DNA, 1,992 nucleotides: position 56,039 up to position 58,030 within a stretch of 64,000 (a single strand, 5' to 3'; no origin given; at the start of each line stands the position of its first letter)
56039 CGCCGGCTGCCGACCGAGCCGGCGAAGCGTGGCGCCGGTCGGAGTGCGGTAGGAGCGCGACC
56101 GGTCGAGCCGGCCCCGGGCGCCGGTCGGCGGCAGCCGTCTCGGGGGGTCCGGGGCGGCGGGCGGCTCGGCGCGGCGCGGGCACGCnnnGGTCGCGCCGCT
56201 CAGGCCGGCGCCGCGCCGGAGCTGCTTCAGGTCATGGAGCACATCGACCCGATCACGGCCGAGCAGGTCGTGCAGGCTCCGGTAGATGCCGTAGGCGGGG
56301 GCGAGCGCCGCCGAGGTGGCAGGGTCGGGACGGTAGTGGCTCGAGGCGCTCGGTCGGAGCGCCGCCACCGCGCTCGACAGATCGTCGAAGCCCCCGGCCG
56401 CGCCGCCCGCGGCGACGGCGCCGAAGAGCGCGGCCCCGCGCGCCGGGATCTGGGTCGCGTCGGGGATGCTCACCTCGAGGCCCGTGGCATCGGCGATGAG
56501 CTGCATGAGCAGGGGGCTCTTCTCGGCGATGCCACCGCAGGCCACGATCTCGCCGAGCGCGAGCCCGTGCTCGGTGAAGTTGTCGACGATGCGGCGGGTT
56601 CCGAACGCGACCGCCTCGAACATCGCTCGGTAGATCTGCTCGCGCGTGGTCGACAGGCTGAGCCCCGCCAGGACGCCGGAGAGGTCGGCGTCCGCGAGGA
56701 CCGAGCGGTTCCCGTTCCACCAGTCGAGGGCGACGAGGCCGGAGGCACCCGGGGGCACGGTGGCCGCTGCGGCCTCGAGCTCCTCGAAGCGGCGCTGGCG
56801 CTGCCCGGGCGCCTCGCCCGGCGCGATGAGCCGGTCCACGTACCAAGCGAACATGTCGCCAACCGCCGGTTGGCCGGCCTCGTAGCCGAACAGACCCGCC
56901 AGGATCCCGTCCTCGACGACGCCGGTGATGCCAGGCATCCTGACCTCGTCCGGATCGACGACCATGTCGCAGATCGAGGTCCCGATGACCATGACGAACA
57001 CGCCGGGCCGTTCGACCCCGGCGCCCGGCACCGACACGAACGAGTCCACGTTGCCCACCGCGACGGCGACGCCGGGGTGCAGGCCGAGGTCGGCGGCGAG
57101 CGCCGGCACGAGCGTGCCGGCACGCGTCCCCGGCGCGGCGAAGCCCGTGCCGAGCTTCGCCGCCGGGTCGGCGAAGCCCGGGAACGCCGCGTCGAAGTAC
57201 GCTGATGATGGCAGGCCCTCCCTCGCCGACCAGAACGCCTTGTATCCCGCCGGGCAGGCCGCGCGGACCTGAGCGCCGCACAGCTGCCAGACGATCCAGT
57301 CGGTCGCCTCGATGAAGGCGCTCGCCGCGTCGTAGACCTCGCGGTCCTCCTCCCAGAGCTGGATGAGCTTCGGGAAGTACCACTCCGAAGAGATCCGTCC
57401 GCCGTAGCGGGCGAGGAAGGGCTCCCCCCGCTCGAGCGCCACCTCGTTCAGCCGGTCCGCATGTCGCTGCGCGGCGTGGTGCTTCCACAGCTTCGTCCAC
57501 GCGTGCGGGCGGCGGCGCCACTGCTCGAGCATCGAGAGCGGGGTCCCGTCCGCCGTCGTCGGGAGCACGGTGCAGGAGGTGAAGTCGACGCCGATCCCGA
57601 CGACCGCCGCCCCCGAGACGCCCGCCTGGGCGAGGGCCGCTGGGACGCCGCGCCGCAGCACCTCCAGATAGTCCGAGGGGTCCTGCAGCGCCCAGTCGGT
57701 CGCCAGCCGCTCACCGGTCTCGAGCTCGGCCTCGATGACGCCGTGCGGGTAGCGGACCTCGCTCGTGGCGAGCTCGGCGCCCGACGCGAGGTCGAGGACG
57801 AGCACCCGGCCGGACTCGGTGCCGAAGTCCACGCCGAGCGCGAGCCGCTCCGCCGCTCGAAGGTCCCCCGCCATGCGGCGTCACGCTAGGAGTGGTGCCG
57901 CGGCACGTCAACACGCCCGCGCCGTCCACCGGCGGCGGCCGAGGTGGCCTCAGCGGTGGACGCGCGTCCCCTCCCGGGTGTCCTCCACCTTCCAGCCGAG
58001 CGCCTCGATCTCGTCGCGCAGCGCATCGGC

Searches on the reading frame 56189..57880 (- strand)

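Call 81: search_protein_families(library=pfam, proteins=[window:56189-57880:-], max_evalue=0.00001)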
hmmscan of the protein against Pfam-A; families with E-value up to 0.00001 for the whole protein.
window:56189-57880:- (564 aa): 2 families
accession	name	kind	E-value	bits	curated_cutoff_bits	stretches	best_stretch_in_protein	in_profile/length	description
PF02782.22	FGGY_C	-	1.7e-41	142.7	27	1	296-491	2-198/198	FGGY family of carbohydrate kinases, C-terminal domain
PF00370.27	FGGY_N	-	2.4e-09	37.6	28.8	1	14-283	2-242/245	FGGY family of carbohydrate kinases, N-terminal domain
